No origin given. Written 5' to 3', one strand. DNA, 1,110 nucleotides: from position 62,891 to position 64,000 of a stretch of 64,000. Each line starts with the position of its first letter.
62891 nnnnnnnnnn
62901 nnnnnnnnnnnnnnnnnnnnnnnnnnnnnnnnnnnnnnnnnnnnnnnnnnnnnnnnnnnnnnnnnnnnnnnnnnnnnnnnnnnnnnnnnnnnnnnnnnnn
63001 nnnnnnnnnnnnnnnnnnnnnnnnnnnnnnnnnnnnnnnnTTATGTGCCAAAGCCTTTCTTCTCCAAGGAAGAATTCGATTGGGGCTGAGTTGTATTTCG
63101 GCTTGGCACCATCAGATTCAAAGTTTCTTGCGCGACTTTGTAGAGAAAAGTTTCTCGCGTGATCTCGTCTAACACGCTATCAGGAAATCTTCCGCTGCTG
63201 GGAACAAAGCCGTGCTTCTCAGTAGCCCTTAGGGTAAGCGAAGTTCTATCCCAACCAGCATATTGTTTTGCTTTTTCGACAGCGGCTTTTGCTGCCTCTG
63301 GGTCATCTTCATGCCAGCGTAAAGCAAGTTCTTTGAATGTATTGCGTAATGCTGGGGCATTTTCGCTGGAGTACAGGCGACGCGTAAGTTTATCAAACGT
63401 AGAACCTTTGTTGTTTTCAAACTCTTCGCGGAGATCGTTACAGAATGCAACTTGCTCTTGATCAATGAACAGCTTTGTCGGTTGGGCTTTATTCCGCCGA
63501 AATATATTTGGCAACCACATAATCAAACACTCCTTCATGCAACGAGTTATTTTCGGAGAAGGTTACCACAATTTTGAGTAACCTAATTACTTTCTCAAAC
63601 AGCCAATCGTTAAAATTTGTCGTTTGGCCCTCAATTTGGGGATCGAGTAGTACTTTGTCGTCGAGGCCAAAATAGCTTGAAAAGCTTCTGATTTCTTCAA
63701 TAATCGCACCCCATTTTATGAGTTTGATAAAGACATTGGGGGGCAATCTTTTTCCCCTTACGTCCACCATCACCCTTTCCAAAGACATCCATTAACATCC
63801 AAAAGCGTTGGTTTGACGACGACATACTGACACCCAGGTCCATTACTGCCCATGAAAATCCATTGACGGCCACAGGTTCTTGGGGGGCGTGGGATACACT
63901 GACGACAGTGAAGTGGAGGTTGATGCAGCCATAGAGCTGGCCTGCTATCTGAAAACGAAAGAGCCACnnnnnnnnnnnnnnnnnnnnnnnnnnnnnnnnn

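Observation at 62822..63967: tRNA-Ala(GGC) followed by direct hairpin repeats and low-GC ORFs: probable integration hotspot or island start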

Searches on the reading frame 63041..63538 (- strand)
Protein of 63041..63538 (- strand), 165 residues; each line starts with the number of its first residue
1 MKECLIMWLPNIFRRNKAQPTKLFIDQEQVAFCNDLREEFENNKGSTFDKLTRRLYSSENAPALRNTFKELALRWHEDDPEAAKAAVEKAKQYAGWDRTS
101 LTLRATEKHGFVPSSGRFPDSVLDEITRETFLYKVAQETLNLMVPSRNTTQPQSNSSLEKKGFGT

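Call 8: find_encoding_contigs(protein=window:63041-63538:-, flank=10000, max_places=10)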
Protein window:63041-63538:- (165 aa): no gene with exactly this product is on record in the collection.

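Call 10: find_encoding_contigs(protein=window:63041-63520:-, flank=10000, max_places=10)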
Protein window:63041-63520:- (159 aa): no gene with exactly this product is on record in the collection.

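Call 12: search_protein_families(library=pfam, proteins=[window:63041-63538:-], max_evalue=1)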
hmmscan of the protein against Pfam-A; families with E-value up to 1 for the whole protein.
window:63041-63538:- (165 aa): 1 family
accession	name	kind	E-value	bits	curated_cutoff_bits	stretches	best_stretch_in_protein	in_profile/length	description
PF20057.4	DUF6456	-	0.063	13.8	26.3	1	13-103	13-96/136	Domain of unknown function (DUF6456)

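Call 19: search_protein_families(library=phrogs, proteins=[window:63041-63520:-], max_evalue=1)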
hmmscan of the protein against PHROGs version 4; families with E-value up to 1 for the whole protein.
window:63041-63520:- (159 aa): 2 families
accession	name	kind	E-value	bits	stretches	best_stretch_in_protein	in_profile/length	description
phrog_24848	-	unknown function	0.095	12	1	12-97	8-90/799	-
phrog_27515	-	unknown function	0.27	12.4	1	58-85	26-52/104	-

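Call 22: find_homologous_proteins(query=window:63041-63520:-, max_evalue=0.01)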
Query window:63041-63520:- (159 aa): 1 proteins with E <= 0.01 among 79 candidates.
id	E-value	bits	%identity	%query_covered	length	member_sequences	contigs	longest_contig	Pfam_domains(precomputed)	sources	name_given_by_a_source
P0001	1.4e-100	352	99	100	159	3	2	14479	-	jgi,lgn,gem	-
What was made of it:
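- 63041..63520 (-): ORF159, a small helical protein of a very rare uncharacterised family. The start is preceded by AAGGAG. One 99% homologue among 5.8 billion proteins (call 22).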

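Call 24: find_encoding_contigs(protein=P0001, flank=10000, max_places=10)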
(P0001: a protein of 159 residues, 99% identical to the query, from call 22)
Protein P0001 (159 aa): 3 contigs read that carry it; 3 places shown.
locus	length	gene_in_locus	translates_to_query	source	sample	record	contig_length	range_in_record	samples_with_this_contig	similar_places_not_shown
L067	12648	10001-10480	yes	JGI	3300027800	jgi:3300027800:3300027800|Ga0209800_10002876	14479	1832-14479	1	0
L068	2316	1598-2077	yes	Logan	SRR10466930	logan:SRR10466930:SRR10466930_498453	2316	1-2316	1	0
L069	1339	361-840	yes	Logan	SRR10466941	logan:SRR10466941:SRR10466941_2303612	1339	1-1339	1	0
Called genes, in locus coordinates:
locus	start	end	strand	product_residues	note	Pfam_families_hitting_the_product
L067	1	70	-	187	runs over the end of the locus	PF02130:YbeY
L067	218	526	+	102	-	-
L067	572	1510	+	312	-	PF17848:Zn_ribbon_ACC, PF01039:Carboxyl_trans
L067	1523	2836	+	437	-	PF08245:Mur_ligase_M (weak), PF27239:FOL3_C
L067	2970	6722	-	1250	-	PF01835:MG2 (faint), PF17962:bMG6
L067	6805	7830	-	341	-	PF00294:PfkB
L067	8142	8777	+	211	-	PF04519:Bactofilin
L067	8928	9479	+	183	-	-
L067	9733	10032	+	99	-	-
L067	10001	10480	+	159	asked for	-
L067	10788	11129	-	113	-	PF10881:DUF2726, PF04480:DUF559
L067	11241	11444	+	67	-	-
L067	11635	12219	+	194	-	-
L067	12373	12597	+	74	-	PF05930:Phage_AlpA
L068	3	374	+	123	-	?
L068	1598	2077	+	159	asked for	-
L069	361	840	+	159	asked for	-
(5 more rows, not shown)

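Call 35: search_protein_families(library=pfam, proteins=[L067:8928-9479:+, L067:10788-11129:-, L067:11241-11444:+, L067:11635-12219:+, L067:12373-12597:+, L067:218-526:+], max_evalue=0.01)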
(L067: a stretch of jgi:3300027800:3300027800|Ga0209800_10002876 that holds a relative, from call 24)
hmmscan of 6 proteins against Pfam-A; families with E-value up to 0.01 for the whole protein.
L067:8928-9479:+ (183 aa): 0 families

L067:10788-11129:- (113 aa): 3 families
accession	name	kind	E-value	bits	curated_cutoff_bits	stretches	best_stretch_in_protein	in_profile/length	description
PF10881.14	DUF2726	-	1.4e-15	57.6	24.7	1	2-91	5-102/126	Protein of unknown function (DUF2726)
PF04480.18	DUF559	-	4.2e-08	33.5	20.6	1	45-98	43-89/109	Protein of unknown function (DUF559)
PF18741.7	MTES_1575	-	0.00036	21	38.2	1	41-98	20-77/96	REase_MTES_1575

L067:11241-11444:+ (67 aa): 0 families

L067:11635-12219:+ (194 aa): 0 families

L067:12373-12597:+ (74 aa): 1 family
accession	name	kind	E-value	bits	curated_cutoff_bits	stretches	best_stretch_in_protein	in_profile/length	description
PF05930.18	Phage_AlpA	-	2.6e-12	46.9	21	1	10-59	1-50/51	Prophage CP4-57 regulatory protein (AlpA)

L067:218-526:+ (102 aa): 0 families

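Call 52: search_protein_families(library=padloc, proteins=[window:63041-63520:-], max_evalue=0.001)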
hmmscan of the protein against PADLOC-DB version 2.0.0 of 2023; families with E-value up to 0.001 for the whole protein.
window:63041-63520:- (159 aa): 0 families

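Call 54: predict_structure(protein=window:63041-63520:-)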
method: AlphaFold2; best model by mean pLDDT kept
length: 159 residues; sequences in the alignment: 1
mean_pLDDT: 49.3   pTM: 0.39
mean pLDDT of the five models: 49.3, 48.0, 44.0, 43.0, 41.7
residues with pLDDT >= 90: 0; 70-90: 0; 50-70: 96; < 50: 63
segments of 3 or more residues with pLDDT < 50: 1-19, 38-40, 70-74, 80-92, 140-152, 157-159
pLDDT, mean of each block of 10 residues (from residue 1): 32 41 58 54 54 55 53 47 43 52 55 54 55 56 34 46
secondary structure, 60 per line:
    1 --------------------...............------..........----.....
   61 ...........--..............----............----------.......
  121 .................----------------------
elements in order: H21-35 H42-51 H56-71 H74-87 H92-103 H114-137
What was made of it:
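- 63041..63520 (-): AlphaFold2 pLDDT is 49 and the model is all helical (call 54).
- Tried and rejected: The AlphaFold2 single-sequence model has pLDDT 49, so no fold search was run (call 54).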

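Call 56: search_protein_representatives(protein=window:63041-63520:-)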
Query: 159 residues. Proteins with E-value up to 0.001 (for the whole library): 6; up to 1e-10: 3; up to 1e-30: 1. The best 6 are listed.
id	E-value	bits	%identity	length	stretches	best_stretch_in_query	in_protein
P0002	2.2e-53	196.8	60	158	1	1-146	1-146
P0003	2.5e-27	112.1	42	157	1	7-144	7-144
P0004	8.1e-15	71.6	51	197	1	57-148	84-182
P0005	1.9e-08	50.9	33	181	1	30-147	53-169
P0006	1.7e-07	47.8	26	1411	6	20-58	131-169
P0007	4.2e-04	36.8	36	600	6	26-53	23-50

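Call 59: find_encoding_contigs(protein=P0002, flank=8000, max_places=5)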
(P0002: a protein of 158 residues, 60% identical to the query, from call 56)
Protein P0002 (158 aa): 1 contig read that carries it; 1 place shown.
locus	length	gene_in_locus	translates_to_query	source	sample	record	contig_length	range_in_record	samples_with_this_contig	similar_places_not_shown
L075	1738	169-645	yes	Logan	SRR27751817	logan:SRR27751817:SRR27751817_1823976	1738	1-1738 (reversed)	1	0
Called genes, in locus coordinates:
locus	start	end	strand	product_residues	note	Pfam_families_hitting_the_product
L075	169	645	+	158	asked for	-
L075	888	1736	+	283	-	?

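Call 60: find_encoding_contigs(protein=P0003, flank=8000, max_places=5)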
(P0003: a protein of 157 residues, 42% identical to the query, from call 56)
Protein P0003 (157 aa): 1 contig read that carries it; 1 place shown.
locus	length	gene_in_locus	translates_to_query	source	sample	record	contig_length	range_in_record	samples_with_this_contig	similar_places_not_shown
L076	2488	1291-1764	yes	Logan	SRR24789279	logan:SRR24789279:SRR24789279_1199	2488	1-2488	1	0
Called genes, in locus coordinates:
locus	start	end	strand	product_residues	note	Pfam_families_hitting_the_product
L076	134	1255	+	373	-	-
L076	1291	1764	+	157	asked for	-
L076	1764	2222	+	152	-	-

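Call 61: search_protein_families(library=pfam, proteins=[L075:888-1736:+, L076:134-1255:+, L076:1764-2222:+, P0004, P0005], max_evalue=0.01)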
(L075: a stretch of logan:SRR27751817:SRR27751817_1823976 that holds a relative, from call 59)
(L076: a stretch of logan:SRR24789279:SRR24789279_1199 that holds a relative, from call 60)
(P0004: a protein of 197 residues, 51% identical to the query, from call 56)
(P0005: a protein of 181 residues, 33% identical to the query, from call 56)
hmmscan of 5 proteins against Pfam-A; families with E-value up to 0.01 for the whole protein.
L075:888-1736:+ (283 aa): 0 families

L076:134-1255:+ (373 aa): 0 families

L076:1764-2222:+ (152 aa): 3 families
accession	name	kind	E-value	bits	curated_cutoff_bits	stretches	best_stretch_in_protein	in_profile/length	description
PF00702.32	Hydrolase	-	0.00015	22.7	26.4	1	14-99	82-183/191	haloacid dehalogenase-like hydrolase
PF13344.12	Hydrolase_6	-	0.0015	19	27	1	15-53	1-39/101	Haloacid dehalogenase-like hydrolase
PF08282.18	Hydrolase_3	-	0.0079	16.4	20.9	0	15-78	1-66/255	haloacid dehalogenase-like hydrolase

P0004 (197 aa): 0 families

P0005 (181 aa): 0 families
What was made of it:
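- Tried and rejected: The homologues sit on short contigs whose neighbours are uninformative (calls 59-61).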

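Call 77: find_related_loci(query=A2, collection=viral_contigs, flank=5000)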
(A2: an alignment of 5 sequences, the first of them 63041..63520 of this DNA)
Query A2 (159 aa) in viral_contigs; peptide patterns used: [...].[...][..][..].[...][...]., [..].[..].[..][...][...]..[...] (x = any residue, [..] = any of these).
66 stretches matched a pattern, but none encodes a relative of the query by tblastn (E <= 1e-3).

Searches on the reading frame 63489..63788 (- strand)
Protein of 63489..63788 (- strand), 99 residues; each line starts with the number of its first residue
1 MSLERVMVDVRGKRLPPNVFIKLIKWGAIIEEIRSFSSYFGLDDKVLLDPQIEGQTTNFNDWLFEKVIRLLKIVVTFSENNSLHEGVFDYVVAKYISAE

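Call 11: find_encoding_contigs(protein=window:63489-63788:-, flank=10000, max_places=10)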
Protein window:63489-63788:- (99 aa): no gene with exactly this product is on record in the collection.

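Call 12: search_protein_families(library=pfam, proteins=[window:63489-63788:-], max_evalue=1)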
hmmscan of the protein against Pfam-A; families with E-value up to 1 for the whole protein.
window:63489-63788:- (99 aa): 0 families

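Call 19: search_protein_families(library=phrogs, proteins=[window:63489-63788:-], max_evalue=1)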
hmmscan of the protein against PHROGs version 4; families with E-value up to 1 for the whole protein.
window:63489-63788:- (99 aa): 0 families

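Call 52: search_protein_families(library=padloc, proteins=[window:63489-63788:-], max_evalue=0.001)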
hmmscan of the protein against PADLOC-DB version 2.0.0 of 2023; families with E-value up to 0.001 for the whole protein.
window:63489-63788:- (99 aa): 0 families
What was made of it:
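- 63489..63788 (-): ORF99, a doubtful or decaying ORF. No family found (calls 12, 19, 52).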

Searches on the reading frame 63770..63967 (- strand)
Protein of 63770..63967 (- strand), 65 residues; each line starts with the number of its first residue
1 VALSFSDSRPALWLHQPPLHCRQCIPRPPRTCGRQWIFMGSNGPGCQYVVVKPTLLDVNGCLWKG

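Call 12: search_protein_families(library=pfam, proteins=[window:63770-63967:-], max_evalue=1)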
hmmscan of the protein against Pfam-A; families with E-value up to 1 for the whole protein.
window:63770-63967:- (65 aa): 1 family
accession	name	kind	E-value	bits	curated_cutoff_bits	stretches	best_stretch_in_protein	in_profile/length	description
PF05536.17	Neurochondrin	-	0.12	11.2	22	1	31-59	267-295/605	Neurochondrin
